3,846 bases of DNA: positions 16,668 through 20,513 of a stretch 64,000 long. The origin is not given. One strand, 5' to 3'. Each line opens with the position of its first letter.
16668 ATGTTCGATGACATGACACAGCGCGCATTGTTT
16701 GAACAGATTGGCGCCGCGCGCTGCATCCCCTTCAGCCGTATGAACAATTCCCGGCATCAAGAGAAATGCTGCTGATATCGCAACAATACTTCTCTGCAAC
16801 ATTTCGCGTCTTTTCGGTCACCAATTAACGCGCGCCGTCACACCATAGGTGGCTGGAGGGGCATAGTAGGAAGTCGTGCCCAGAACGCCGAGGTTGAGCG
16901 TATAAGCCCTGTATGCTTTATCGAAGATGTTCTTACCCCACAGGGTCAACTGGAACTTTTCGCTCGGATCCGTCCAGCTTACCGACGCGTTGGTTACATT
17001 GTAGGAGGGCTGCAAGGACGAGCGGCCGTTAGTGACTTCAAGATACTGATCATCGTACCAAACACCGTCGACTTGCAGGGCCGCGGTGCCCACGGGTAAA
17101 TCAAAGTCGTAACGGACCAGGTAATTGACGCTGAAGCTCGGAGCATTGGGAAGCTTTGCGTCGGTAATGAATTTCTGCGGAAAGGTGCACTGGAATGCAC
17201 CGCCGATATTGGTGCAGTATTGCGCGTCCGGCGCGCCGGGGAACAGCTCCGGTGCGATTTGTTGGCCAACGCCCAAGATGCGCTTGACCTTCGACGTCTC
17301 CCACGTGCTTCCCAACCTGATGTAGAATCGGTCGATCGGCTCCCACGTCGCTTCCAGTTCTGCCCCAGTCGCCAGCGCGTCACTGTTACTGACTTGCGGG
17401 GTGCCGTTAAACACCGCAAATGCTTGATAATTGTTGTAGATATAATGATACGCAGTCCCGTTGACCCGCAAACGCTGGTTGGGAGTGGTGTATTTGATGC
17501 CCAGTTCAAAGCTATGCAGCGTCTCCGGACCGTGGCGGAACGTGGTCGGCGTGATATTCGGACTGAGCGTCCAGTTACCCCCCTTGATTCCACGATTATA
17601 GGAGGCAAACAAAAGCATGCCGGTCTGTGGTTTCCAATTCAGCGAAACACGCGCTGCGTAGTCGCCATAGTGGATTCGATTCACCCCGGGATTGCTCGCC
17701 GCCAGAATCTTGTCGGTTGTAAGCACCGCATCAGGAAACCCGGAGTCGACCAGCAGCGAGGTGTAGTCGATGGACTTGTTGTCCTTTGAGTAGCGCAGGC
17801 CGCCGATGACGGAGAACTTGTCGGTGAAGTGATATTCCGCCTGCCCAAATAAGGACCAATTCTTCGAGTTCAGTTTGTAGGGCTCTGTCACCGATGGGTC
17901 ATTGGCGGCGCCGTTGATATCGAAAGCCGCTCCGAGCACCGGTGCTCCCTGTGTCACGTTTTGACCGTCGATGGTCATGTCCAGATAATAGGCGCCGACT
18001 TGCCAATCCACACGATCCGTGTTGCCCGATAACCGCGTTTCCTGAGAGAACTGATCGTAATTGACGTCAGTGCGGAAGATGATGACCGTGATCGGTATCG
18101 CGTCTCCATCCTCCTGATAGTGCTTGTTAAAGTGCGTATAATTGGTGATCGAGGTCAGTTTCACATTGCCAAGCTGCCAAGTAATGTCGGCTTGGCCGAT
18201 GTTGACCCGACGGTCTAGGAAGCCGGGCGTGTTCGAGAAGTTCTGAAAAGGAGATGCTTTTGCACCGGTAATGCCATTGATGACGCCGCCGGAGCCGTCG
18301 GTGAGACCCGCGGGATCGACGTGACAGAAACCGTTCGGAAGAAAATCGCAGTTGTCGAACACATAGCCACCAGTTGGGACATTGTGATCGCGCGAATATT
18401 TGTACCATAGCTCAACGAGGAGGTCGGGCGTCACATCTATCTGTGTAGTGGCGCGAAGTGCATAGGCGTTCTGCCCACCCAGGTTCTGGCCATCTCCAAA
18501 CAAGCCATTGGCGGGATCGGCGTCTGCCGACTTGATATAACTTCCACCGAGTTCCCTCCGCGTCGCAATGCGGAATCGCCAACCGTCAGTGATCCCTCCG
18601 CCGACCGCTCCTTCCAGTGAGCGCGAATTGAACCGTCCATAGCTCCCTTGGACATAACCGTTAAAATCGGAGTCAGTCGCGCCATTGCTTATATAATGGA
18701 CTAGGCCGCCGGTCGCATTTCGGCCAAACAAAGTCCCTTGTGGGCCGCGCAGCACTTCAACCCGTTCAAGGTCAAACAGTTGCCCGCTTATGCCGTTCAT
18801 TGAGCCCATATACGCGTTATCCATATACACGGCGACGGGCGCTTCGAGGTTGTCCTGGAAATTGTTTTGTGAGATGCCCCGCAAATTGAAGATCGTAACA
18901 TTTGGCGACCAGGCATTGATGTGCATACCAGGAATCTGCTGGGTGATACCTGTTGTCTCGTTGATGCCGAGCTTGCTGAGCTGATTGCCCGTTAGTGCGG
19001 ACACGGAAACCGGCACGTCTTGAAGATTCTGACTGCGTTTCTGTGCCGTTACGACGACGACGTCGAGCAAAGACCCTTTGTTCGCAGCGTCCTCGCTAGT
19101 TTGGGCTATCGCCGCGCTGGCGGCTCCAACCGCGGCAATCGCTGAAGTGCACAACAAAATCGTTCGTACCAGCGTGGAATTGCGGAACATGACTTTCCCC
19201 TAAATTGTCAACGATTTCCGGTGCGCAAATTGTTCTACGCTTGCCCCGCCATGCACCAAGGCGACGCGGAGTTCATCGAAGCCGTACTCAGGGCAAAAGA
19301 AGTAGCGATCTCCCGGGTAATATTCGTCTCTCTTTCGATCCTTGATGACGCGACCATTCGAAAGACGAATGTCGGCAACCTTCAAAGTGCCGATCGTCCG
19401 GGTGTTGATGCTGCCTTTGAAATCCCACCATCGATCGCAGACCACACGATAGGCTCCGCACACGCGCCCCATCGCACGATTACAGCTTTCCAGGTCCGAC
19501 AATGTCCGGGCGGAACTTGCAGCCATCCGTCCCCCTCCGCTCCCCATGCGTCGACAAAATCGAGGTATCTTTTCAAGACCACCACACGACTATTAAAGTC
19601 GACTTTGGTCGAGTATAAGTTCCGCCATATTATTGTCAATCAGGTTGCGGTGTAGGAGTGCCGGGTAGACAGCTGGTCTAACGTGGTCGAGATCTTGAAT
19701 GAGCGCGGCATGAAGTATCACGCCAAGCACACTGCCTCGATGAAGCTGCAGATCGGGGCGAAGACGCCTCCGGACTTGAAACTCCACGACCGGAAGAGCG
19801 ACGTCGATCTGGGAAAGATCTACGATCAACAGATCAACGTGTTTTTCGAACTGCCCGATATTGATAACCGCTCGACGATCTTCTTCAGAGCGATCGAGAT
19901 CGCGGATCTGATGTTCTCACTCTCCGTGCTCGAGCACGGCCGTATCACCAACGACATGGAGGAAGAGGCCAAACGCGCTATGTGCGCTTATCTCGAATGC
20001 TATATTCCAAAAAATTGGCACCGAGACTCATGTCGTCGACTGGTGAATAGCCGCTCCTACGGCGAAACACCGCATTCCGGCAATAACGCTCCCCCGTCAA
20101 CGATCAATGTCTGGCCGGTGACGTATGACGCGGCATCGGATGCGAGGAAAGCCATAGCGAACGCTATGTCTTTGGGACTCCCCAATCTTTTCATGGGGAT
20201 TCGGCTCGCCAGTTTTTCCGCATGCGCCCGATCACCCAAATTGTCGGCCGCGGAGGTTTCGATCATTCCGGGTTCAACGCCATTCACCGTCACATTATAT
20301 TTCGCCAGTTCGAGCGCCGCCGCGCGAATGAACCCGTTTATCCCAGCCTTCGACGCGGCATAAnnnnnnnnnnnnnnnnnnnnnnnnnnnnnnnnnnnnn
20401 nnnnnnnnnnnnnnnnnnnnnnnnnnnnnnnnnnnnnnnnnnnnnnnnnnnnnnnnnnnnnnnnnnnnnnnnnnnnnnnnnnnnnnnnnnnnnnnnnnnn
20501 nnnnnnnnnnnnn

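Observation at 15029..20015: Diverged direct repeats of an AraC/TetR regulator cassette bracket a TonB-dependent receptor gene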

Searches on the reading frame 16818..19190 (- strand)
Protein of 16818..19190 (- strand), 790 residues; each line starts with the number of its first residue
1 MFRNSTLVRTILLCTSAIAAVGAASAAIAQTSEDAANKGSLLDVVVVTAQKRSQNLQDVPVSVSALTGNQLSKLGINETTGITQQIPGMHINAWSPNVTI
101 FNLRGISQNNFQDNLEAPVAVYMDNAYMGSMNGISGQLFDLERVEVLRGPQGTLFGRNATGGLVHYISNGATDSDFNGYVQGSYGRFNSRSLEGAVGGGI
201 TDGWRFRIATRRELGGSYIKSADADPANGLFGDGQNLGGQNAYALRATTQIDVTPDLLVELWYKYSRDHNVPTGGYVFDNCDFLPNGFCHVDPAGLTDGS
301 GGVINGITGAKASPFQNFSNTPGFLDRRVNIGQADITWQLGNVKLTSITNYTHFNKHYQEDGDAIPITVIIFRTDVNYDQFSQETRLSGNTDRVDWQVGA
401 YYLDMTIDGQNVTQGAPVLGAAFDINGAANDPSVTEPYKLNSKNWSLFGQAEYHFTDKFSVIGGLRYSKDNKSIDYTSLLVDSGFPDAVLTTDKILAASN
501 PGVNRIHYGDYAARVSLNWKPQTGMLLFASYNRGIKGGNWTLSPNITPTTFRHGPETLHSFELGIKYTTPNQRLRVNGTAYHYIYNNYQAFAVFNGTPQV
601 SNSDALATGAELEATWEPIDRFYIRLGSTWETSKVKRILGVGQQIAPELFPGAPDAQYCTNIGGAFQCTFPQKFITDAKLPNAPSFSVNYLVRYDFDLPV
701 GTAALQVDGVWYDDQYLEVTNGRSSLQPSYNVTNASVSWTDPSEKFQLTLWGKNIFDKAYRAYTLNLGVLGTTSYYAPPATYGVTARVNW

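Call 4: search_protein_families(library=pfam, proteins=[window:16818-19190:-], max_evalue=0.01)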
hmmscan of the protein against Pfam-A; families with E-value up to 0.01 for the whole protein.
window:16818-19190:- (790 aa): 3 families
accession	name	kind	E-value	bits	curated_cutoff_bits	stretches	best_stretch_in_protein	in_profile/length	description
PF00593.30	TonB_dep_Rec_b-barrel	-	3.5e-29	103.4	27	1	315-755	46-436/436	TonB dependent receptor-like, beta-barrel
PF07715.20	Plug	-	9.2e-15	55.5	23.9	1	56-162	2-106/107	TonB-dependent Receptor Plug Domain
PF04338.18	DUF481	-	0.0086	16.6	21.1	0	388-494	9-101/210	Protein of unknown function, DUF481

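Call 7: find_encoding_contigs(protein=window:16818-19190:-, flank=10000, max_places=10)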
Protein window:16818-19190:- (790 aa): no gene with exactly this product is on record in the collection.

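Call 17: find_homologous_proteins(query=window:16818-19190:-, max_evalue=1e-30)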
Query window:16818-19190:- (790 aa): 6775 proteins with E <= 1e-30 among 8000 candidates; the best 120 are listed.
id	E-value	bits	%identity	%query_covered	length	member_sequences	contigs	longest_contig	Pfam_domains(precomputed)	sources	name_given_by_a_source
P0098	0.0e+0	1812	99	100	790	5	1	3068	PF07715.21,PF00593.31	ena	-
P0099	0.0e+0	1626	88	100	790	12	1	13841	PF07715.21,PF00593.31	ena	-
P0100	0.0e+0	1363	74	100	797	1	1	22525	PF07715.21,PF00593.31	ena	-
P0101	0.0e+0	1346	73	99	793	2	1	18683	PF07715.21,PF00593.31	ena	-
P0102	0.0e+0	1330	72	100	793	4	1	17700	PF07715.21,PF00593.31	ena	-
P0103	0.0e+0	1323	74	95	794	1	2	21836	PF07715.21,PF00593.31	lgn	-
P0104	0.0e+0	1322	72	100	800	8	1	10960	PF07715.21,PF00593.31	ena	-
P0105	0.0e+0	1312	73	95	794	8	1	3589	PF07715.21,PF00593.31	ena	-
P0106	0.0e+0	1301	71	100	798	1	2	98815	PF07715.21,PF00593.31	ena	-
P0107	0.0e+0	1290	71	96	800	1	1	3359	PF07715.21,PF00593.31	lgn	-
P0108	0.0e+0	1261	68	100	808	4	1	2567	PF07715.21,PF00593.31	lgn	-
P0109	0.0e+0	1258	71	95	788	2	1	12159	PF07715.21,PF00593.31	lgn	-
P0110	0.0e+0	1256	70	96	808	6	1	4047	PF07715.21,PF00593.31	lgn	-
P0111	0.0e+0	1247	68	99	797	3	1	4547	PF07715.21,PF00593.31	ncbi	ncbi:MAG: TonB-dependent receptor [Sphingorhabdus sp.]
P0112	0.0e+0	1245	70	98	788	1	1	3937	PF07715.21,PF00593.31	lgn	-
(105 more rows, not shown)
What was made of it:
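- Tried and rejected: The receptor's best named hits are Sphingorhabdus and Novosphingobium at 67-68% (call 17).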

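Call 18: find_encoding_contigs(protein=P0098, flank=10000, max_places=10)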
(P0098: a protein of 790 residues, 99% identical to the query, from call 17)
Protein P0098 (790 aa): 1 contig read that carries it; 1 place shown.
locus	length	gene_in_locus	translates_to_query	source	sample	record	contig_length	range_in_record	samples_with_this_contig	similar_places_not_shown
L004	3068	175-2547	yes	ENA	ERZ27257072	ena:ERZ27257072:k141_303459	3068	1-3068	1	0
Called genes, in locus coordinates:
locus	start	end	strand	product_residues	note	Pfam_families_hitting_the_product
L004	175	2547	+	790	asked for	PF07715:Plug, PF00593:TonB_dep_Rec_b-barrel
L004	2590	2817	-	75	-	-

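Call 19: find_encoding_contigs(protein=P0099, flank=10000, max_places=10)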
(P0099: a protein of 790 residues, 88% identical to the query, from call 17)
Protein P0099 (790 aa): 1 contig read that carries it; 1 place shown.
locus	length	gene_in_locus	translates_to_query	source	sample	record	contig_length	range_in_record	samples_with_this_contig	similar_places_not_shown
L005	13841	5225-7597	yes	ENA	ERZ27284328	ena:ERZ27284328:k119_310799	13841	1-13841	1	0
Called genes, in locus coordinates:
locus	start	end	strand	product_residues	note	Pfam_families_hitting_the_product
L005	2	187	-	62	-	?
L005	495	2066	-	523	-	PF20091:Abhydrolase_10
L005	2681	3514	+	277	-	PF10703:MoaF, PF17409:MoaF_C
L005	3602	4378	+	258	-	PF00106:adh_short, PF08659:KR, PF13561:adh_short_C2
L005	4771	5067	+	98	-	-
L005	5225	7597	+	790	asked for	PF07715:Plug, PF00593:TonB_dep_Rec_b-barrel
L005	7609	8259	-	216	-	PF00440:TetR_N (weak)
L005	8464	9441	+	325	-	PF14525:AraC_binding_2, PF12833:HTH_18, PF00165:HTH_AraC (weak)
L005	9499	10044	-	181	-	PF11736:DUF3299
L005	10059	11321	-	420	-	PF12704:MacB_PCD, PF02687:FtsX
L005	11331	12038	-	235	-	PF00005:ABC_tran, PF13304:AAA_21 (faint)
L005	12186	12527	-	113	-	PF00579:tRNA-synt_1b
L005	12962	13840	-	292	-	?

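Call 24: find_encoding_contigs(protein=P0100, flank=8000, max_places=3)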
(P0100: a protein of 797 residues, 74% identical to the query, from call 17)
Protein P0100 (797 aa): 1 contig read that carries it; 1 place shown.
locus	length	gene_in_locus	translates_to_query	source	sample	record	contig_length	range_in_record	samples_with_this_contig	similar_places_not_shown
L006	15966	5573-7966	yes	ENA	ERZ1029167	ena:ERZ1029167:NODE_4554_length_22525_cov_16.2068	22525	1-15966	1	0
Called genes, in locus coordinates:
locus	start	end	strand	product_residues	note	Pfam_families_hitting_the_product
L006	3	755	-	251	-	?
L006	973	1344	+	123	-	PF00034:Cytochrom_C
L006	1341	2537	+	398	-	PF06433:Me-amine-dh_H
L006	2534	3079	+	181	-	PF07291:MauE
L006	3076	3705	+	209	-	PF00578:AhpC-TSA (weak), PF08534:Redoxin (weak), PF13098:Thioredoxin_2 (faint)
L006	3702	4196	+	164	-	PF02975:Me-amine-dh_L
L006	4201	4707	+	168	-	-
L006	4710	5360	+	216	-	PF00440:TetR_N (weak)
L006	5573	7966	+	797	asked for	PF07715:Plug, PF00593:TonB_dep_Rec_b-barrel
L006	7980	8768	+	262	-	PF00106:adh_short, PF01370:Epimerase (weak), PF08659:KR, PF23441:SDR, PF13561:adh_short_C2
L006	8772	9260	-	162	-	PF01047:MarR, PF12802:MarR_2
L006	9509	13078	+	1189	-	PF00501:AMP-binding, PF00550:PP-binding, PF01370:Epimerase (weak), PF07993:NAD_binding_4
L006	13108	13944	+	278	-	PF00106:adh_short, PF08659:KR, PF13561:adh_short_C2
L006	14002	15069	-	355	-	PF00248:Aldo_ket_red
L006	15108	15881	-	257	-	PF00106:adh_short, PF08659:KR, PF13561:adh_short_C2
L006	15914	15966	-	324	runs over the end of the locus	PF16113:ECH_2 (faint), PF00378:ECH_1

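Call 25: find_encoding_contigs(protein=P0101, flank=8000, max_places=3)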
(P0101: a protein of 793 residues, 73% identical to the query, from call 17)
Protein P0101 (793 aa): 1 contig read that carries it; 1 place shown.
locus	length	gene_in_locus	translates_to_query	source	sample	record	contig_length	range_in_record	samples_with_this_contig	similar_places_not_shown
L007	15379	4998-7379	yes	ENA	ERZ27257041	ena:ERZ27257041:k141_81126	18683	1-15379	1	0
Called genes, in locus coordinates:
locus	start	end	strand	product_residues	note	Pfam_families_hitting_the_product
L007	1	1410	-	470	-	?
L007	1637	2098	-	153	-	PF01978:TrmB (weak), PF01047:MarR, PF12802:MarR_2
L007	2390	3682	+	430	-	PF00202:Aminotran_3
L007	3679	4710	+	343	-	PF01636:APH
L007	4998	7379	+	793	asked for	PF07715:Plug, PF00593:TonB_dep_Rec_b-barrel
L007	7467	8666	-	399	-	PF07690:MFS_1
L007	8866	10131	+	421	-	PF00355:Rieske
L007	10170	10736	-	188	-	PF01047:MarR (faint), PF12802:MarR_2, PF13463:HTH_27 (weak)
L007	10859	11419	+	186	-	PF01978:TrmB (weak), PF01047:MarR (weak), PF12802:MarR_2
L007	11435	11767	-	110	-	PF00355:Rieske, PF13806:Rieske_2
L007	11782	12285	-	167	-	PF13577:SnoaL_4, PF00866:Ring_hydroxyl_B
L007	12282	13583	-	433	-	PF00355:Rieske, PF00848:Ring_hydroxyl_A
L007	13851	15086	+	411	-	PF07690:MFS_1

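Call 26: find_encoding_contigs(protein=P0106, flank=8000, max_places=3)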
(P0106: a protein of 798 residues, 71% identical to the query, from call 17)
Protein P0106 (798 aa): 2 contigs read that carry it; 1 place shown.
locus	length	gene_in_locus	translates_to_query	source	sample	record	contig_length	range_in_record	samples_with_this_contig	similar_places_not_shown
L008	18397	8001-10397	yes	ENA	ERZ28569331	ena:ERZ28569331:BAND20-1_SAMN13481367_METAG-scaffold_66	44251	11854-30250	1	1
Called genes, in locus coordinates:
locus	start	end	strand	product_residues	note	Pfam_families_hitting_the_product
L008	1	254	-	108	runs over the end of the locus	PF07746:LigA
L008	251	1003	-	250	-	PF01557:FAA_hydrolase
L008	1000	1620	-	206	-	PF01557:FAA_hydrolase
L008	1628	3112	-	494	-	PF00171:Aldedh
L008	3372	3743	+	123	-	PF13442:Cytochrome_CBB3 (weak), PF00034:Cytochrom_C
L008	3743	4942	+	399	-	PF06433:Me-amine-dh_H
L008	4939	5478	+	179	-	PF07291:MauE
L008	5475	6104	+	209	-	PF00578:AhpC-TSA (weak), PF08534:Redoxin (weak)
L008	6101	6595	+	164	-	PF02975:Me-amine-dh_L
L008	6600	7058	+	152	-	-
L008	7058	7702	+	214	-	PF00440:TetR_N (weak)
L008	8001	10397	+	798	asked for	PF07715:Plug, PF00593:TonB_dep_Rec_b-barrel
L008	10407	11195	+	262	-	PF00106:adh_short, PF01370:Epimerase (weak), PF08659:KR, PF13561:adh_short_C2, PF23441:SDR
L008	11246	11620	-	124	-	PF12802:MarR_2, PF01047:MarR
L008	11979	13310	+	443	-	PF00083:Sugar_tr, PF06779:MFS_4 (weak), PF07690:MFS_1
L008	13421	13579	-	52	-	PF04325:DUF465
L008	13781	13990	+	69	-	PF04325:DUF465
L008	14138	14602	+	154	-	PF07323:DUF1465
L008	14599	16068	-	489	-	PF00370:FGGY_N, PF02782:FGGY_C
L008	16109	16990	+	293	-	PF00753:Lactamase_B, PF17778:WHD_BLACT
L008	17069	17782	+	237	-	-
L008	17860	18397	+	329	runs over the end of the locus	PF02445:NadA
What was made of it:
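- Closest known: mau/aau-type quinoprotein amine-dehydrogenase gene clusters. Same: L006 and L008 carry cytochrome c, Me-amine-dh_H, MauE, a redoxin, Me-amine-dh_L and orf168 next to a TetR and the orthologous receptor (calls 24, 26).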

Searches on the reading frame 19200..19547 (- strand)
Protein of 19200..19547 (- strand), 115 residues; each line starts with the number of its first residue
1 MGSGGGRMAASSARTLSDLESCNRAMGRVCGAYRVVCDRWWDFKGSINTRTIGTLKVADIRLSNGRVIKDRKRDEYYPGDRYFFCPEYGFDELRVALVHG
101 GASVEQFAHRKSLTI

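Call 4: search_protein_families(library=pfam, proteins=[window:19200-19547:-], max_evalue=0.01)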
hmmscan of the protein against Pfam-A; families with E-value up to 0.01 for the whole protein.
window:19200-19547:- (115 aa): 1 family
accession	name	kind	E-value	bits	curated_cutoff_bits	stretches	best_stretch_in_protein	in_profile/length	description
PF14525.12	AraC_binding_2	-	0.0027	17.9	27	1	24-77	3-56/173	AraC-binding-like domain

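Call 54: find_encoding_contigs(protein=window:19200-19526:-, flank=6000, max_places=10)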
Protein window:19200-19526:- (108 aa): 1 contig read that carries it; 1 place shown.
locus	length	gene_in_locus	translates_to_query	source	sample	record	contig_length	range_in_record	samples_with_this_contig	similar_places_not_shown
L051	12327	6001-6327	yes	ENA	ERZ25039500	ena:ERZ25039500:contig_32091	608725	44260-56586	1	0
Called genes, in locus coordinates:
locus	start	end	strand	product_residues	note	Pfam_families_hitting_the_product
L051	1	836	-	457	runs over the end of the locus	PF00324:AA_permease, PF13520:AA_permease_2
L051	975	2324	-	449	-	PF00202:Aminotran_3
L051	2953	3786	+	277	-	PF10703:MoaF, PF17409:MoaF_C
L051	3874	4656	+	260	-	PF00106:adh_short, PF08659:KR, PF13561:adh_short_C2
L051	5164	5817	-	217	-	-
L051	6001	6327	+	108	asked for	-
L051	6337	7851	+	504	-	PF07715:Plug, PF00593:TonB_dep_Rec_b-barrel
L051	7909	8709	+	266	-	-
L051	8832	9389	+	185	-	-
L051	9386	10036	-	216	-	PF00440:TetR_N (weak), PF17928:TetR_C_22 (weak)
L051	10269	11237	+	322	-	PF14525:AraC_binding_2, PF12833:HTH_18, PF00165:HTH_AraC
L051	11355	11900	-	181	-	PF11736:DUF3299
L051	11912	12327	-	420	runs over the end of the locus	PF12704:MacB_PCD, PF02687:FtsX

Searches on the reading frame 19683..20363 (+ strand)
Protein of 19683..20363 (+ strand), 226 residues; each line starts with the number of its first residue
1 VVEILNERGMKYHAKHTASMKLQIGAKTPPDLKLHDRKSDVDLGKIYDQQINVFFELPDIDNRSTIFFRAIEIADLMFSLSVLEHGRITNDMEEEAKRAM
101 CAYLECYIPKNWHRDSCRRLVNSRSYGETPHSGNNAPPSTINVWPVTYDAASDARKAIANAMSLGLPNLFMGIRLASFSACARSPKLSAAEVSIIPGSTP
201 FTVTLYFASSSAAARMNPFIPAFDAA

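Call 4: search_protein_families(library=pfam, proteins=[window:19683-20363:+], max_evalue=0.01)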
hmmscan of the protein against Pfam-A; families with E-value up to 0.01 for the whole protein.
window:19683-20363:+ (226 aa): 1 family
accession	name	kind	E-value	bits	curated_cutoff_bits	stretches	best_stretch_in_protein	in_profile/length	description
PF17928.6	TetR_C_22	-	8.6e-05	23.3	26.4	1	7-105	12-110/113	Tetracyclin repressor-like, C-terminal domain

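Call 55: find_encoding_contigs(protein=window:19710-20363:+, flank=6000, max_places=10)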
Protein window:19710-20363:+ (217 aa): no gene with exactly this product is on record in the collection.
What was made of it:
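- Tried and rejected: It found nothing (call 55).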
